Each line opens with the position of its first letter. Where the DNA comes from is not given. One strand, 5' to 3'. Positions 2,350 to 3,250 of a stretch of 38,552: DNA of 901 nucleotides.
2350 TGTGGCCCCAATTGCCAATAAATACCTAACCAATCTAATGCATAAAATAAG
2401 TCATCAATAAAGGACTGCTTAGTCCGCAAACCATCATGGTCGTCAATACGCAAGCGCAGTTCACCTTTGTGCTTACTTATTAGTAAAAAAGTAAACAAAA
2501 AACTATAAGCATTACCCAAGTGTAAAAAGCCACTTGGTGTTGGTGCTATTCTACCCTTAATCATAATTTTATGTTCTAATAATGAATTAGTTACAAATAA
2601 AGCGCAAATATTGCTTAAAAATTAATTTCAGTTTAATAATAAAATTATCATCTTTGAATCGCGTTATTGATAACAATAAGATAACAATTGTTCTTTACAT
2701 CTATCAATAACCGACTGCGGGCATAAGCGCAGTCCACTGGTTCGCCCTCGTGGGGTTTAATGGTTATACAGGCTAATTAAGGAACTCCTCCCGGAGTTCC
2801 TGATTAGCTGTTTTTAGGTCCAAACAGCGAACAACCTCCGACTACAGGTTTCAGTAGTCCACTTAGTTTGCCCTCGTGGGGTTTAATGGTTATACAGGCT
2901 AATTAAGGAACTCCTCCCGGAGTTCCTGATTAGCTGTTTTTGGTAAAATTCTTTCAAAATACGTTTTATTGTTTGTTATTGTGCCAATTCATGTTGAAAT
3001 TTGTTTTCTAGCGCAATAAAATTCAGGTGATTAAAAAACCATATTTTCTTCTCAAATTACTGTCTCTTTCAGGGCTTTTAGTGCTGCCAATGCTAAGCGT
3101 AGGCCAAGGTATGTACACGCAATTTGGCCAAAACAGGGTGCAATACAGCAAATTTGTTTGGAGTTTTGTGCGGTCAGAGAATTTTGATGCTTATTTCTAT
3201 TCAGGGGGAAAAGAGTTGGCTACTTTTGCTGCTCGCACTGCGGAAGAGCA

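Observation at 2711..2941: Tandem pair of approximately 105-nt structured RNA-like elements with a compensatory stem change and a perfectly conserved 72-nt terminator-bearing module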

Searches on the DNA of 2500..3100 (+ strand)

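Call 5: search_rna_families(source=window, start=2500, end=3100, threshold=evalue, max_evalue=10, show_alignments=4)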
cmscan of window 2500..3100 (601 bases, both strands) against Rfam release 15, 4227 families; matches with E-value up to 10: 6.
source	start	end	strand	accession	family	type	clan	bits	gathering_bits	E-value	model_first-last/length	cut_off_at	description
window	2597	2657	-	RF01583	snoR01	Gene; snRNA; snoRNA; CD-box;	-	21.8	55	9.6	1-83/83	no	small nucleolar RNA snoR01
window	2986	3058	+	RF00071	SNORD73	Gene; snRNA; snoRNA; CD-box;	-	19.4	42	1.5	1-72/72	no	Small nucleolar RNA SNORD73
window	2987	3080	+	RF01197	snR39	Gene; snRNA; snoRNA; CD-box;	CL00054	17.3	40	3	1-95/95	no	Small nucleolar RNA snR39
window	2928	3031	+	RF03155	TD-1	Cis-reg;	CL00124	16.4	64.5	4.6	1-120/120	no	TD-1 RNA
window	2520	2570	+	RF02171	RFPL3-AS1_1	Gene; lncRNA;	-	10.7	70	5.9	43-88/88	no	RFPL3 antisense RNA 1 conserved region 1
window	2946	3006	-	RF01675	CrcZ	Gene; sRNA;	-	9.5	95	3.3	1-398/398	no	Pseudomonas sRNA CrcZ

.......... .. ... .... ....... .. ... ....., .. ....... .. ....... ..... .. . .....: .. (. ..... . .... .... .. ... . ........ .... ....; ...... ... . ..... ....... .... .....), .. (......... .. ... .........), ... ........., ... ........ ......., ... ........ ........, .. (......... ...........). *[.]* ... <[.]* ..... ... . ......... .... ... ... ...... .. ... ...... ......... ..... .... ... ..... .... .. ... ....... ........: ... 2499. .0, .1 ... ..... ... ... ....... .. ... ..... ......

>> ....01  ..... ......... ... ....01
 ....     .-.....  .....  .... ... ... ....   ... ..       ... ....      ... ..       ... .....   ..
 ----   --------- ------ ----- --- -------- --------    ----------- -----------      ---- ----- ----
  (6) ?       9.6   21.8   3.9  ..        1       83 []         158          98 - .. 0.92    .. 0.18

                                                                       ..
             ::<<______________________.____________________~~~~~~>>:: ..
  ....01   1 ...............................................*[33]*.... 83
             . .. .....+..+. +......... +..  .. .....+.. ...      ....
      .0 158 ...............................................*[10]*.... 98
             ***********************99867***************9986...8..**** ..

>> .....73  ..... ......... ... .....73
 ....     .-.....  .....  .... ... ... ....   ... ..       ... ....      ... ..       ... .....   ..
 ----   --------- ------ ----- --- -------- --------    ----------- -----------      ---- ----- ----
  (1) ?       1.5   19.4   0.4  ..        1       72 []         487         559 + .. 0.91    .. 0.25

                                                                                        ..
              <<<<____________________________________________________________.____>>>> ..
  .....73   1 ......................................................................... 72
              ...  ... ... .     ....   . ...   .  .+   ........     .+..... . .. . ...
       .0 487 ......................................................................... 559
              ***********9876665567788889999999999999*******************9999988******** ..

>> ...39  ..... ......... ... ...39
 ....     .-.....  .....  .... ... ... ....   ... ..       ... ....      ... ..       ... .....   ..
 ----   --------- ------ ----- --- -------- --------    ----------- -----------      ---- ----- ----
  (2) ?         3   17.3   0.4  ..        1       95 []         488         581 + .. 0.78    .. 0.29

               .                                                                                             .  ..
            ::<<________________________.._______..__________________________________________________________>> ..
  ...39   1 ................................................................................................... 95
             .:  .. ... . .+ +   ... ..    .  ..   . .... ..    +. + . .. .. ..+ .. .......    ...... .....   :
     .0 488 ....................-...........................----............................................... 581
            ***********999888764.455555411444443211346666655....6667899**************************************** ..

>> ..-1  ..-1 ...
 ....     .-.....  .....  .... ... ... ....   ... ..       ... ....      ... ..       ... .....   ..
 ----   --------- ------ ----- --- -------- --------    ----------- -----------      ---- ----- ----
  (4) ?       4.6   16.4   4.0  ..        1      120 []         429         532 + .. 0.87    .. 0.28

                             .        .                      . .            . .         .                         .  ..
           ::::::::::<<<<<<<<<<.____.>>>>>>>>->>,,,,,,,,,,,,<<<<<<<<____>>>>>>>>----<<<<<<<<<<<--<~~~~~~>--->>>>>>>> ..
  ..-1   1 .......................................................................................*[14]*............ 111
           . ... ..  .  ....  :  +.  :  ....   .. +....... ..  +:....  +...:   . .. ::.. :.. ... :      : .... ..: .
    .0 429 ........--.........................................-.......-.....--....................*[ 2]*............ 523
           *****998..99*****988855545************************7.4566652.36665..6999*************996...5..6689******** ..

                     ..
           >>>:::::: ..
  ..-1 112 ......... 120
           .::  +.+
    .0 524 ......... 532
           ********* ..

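Call 42: search_dna_similar(query=window:2705-2820:+, collection=plasmids, mode=distant, max_evalue=0.01)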
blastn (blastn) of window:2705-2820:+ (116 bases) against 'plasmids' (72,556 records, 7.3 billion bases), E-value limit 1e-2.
No match.

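Call 43: search_dna_similar(query=window:2705-2820:+, collection=phages, mode=distant, max_evalue=0.01)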
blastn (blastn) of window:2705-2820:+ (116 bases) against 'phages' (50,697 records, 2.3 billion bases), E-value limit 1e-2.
No match.

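Call 44: build_rna_model(alignment_id=A2)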
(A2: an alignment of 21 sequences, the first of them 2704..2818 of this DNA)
Model R1 built from alignment A2 (21 sequences, 135 columns); structure: RNAalifold consensus.
model positions 115; base pairs 26; branch points 2; effective number of sequences 1.61; information 0.59 bits per position. Calibrated on 0.2 Mb of random sequence (short: E-values are rough).
structure used (alignment columns):
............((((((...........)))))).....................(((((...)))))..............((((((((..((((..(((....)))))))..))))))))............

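Call 45: search_with_rna_model(model_id=R1, sources=[window, L001, L002, L004, L005, L006, L009, L010, L011, L012, L013, L014, L015, L016, L017, L018, L019, L020, L021, L022, L023, L024, L025, L026], max_evalue=1, make_alignment=true)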
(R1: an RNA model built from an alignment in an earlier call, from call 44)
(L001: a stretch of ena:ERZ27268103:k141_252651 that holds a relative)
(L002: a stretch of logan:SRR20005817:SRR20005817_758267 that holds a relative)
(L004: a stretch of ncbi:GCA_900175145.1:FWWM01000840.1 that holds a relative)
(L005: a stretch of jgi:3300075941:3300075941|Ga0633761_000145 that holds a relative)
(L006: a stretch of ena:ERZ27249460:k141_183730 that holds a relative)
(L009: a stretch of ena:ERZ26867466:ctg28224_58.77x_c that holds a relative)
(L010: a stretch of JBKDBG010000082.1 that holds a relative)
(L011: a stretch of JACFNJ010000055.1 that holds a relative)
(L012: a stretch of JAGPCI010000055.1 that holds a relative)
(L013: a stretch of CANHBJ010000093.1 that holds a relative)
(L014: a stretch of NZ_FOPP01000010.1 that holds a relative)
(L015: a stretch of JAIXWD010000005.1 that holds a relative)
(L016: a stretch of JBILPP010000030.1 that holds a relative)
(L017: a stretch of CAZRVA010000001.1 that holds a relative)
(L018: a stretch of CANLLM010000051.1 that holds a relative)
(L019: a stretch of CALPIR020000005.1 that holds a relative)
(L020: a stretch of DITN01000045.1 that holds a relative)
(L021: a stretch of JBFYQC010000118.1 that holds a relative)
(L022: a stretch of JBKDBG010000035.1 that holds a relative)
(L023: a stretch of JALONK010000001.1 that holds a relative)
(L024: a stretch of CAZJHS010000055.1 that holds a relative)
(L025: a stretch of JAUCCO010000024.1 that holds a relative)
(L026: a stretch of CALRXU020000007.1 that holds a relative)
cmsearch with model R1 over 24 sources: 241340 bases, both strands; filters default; matches with E-value up to 1: 46.
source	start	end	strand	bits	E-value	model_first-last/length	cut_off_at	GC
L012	3556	3670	-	135.8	3.5e-27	1-115/115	no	0.45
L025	7585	7699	-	134.7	6e-27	1-115/115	no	0.45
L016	787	902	+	134.6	6.3e-27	1-115/115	no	0.47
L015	7184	7299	+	134.4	7e-27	1-115/115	no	0.47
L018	2826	2941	-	134.2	7.9e-27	1-115/115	no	0.47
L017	7494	7609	+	134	8.5e-27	1-115/115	no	0.49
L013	523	638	-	134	8.6e-27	1-115/115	no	0.48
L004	9799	9914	+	133.6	1e-26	1-115/115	no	0.49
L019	139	254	+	133.3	1.2e-26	1-115/115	no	0.48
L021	5773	5888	-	131.2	3.4e-26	1-115/115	no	0.48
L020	6506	6621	+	131.1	3.6e-26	1-115/115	no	0.48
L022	16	130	-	122.4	2.8e-24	1-115/115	no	0.5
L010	7477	7591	-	121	5.7e-24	1-115/115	no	0.52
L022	132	241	-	118.6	1.9e-23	1-115/115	no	0.45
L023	4537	4649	-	117.4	3.5e-23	1-115/115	no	0.47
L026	40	155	-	115.8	8.1e-23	1-115/115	no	0.44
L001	4370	4484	+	114.6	1.4e-22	1-115/115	no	0.49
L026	170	284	-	112.2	4.8e-22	1-115/115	no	0.47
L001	4497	4610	+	111.4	7.3e-22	1-115/115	no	0.44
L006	2794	2902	+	111.1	8.5e-22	1-115/115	no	0.45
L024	3850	3958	+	111.1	8.5e-22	1-115/115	no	0.45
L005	2803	2921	+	105.6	1.3e-20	1-115/115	no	0.51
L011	2601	2714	+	95.9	1.8e-18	1-115/115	no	0.37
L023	4653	4764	-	92.3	1e-17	1-115/115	no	0.46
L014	1061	1166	+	86.6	1.8e-16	1-115/115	no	0.47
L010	7594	7640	-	43.9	3.8e-07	54-115/115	5'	0.49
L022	89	188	+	23.2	0.012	1-115/115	no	0.48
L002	1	33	+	22.9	0.014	83-115/115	5'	0.42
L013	534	569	+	21.2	0.033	69-104/115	no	0.56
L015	7253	7288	-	21.2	0.033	69-104/115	no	0.56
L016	856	891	-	21.2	0.033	69-104/115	no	0.56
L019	208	243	-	21.2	0.033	69-104/115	no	0.56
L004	9868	9903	-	20.4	0.05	69-104/115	no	0.58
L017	7563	7598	-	20.4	0.05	69-104/115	no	0.58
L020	6575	6610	-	20.4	0.05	69-104/115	no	0.58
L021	5784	5819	+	20.4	0.05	69-104/115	no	0.58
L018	2837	2872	+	20.3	0.052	69-104/115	no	0.5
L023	4613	4709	+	19.8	0.068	1-115/115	no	0.47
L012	3567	3602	+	19.5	0.079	69-104/115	no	0.53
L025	7596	7631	+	19.5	0.079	69-104/115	no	0.53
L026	118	228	+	17.1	0.26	1-115/115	no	0.44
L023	4548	4582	+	15.3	0.64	69-104/115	no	0.63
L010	7597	7640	+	15.2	0.69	61-105/115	no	0.5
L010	7480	7523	+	15.2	0.69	61-105/115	no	0.5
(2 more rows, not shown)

Alignment A3: 46 matches aligned to the model, 131 columns, each read 5' to 3' on its own strand. Consensus structure (alignment columns), stored with it:
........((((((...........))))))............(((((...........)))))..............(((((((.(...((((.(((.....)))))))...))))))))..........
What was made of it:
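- Strand: + scores 87-136 bits and the reverse strand 15-23 bits (call 45).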

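Call 57: search_with_rna_model(model_id=R1, sources=[L031, L032, L027, L028, L029, L030], max_evalue=1)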
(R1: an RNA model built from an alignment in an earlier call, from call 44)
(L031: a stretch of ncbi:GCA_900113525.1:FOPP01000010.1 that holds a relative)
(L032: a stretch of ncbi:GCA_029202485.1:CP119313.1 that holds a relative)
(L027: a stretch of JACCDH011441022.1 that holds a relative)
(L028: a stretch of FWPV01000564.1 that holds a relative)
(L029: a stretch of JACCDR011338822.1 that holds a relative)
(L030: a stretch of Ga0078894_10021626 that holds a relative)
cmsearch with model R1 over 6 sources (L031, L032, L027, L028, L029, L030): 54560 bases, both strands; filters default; matches with E-value up to 1: 9.
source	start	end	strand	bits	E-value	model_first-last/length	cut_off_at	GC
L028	2872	2987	+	133.6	2.3e-27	1-115/115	no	0.49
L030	1824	1931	+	107.3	1.3e-21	1-115/115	no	0.44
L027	286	401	+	104.3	5.7e-21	1-115/115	no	0.49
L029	2519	2619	+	100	5e-20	1-103/115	3'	0.5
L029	2404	2515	+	92.3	2.4e-18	1-115/115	no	0.46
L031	12045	12150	-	86.6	4.1e-17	1-115/115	no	0.47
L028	2941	2976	-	20.4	0.011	69-104/115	no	0.58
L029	2459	2555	-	19.6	0.017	1-115/115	no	0.47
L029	2575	2619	-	15.1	0.16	70-115/115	5'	0.56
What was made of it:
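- Tried and rejected: The related Pedobacter ICE (L032) has no copy (call 57), so the RNA is not a general feature of that ICE family.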

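Call 59: search_with_rna_model(model_id=R1, sources=[window, L001, L004, L005, L006, L010, L011, L012, L013, L014, L015, L016, L017, L018, L019, L020, L021, L022, L023, L025, L026, L027, L030], max_evalue=1e-10, make_alignment=true)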
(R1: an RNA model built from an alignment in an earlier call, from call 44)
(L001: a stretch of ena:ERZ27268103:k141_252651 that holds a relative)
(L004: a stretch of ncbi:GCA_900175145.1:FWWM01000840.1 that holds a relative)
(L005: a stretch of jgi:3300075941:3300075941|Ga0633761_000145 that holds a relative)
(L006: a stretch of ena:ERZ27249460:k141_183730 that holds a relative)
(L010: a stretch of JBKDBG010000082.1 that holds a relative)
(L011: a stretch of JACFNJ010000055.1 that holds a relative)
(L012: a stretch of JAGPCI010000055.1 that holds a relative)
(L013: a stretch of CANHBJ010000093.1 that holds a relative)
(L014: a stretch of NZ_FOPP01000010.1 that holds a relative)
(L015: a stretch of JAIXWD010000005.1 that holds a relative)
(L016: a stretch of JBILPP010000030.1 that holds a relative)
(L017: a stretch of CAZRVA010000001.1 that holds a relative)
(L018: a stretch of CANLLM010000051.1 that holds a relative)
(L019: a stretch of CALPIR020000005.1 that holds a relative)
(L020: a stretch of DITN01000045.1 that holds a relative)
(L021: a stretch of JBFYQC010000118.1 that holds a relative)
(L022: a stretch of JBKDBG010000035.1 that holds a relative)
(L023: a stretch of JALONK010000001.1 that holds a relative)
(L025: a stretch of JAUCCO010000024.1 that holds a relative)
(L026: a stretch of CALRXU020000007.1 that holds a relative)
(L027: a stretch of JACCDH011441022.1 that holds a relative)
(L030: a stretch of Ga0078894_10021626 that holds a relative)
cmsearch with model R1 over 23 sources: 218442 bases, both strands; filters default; matches with E-value up to 1e-10: 28.
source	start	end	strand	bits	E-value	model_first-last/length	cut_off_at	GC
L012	3556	3670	-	135.8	3.2e-27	1-115/115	no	0.45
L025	7585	7699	-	134.7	5.5e-27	1-115/115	no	0.45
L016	787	902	+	134.6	5.7e-27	1-115/115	no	0.47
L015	7184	7299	+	134.4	6.3e-27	1-115/115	no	0.47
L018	2826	2941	-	134.2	7.1e-27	1-115/115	no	0.47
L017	7494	7609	+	134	7.7e-27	1-115/115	no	0.49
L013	523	638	-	134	7.8e-27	1-115/115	no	0.48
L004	9799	9914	+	133.6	9.3e-27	1-115/115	no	0.49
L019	139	254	+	133.3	1.1e-26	1-115/115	no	0.48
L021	5773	5888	-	131.2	3.1e-26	1-115/115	no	0.48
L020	6506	6621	+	131.1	3.2e-26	1-115/115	no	0.48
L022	16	130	-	122.4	2.6e-24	1-115/115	no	0.5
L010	7477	7591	-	121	5.1e-24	1-115/115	no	0.52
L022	132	241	-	118.6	1.8e-23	1-115/115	no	0.45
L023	4537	4649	-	117.4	3.1e-23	1-115/115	no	0.47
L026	40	155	-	115.8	7.3e-23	1-115/115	no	0.44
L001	4370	4484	+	114.6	1.3e-22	1-115/115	no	0.49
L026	170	284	-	112.2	4.3e-22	1-115/115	no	0.47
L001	4497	4610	+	111.4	6.6e-22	1-115/115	no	0.44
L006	2794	2902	+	111.1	7.7e-22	1-115/115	no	0.45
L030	1824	1931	+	107.3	5.1e-21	1-115/115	no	0.44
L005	2803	2921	+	105.6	1.2e-20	1-115/115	no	0.51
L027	286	401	+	104.3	2.3e-20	1-115/115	no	0.49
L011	2601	2714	+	95.9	1.6e-18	1-115/115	no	0.37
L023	4653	4764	-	92.3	9.4e-18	1-115/115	no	0.46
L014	1061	1166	+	86.6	1.6e-16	1-115/115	no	0.47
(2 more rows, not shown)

Alignment A4: 28 matches aligned to the model, 121 columns, each read 5' to 3' on its own strand. Consensus structure (alignment columns), stored with it:
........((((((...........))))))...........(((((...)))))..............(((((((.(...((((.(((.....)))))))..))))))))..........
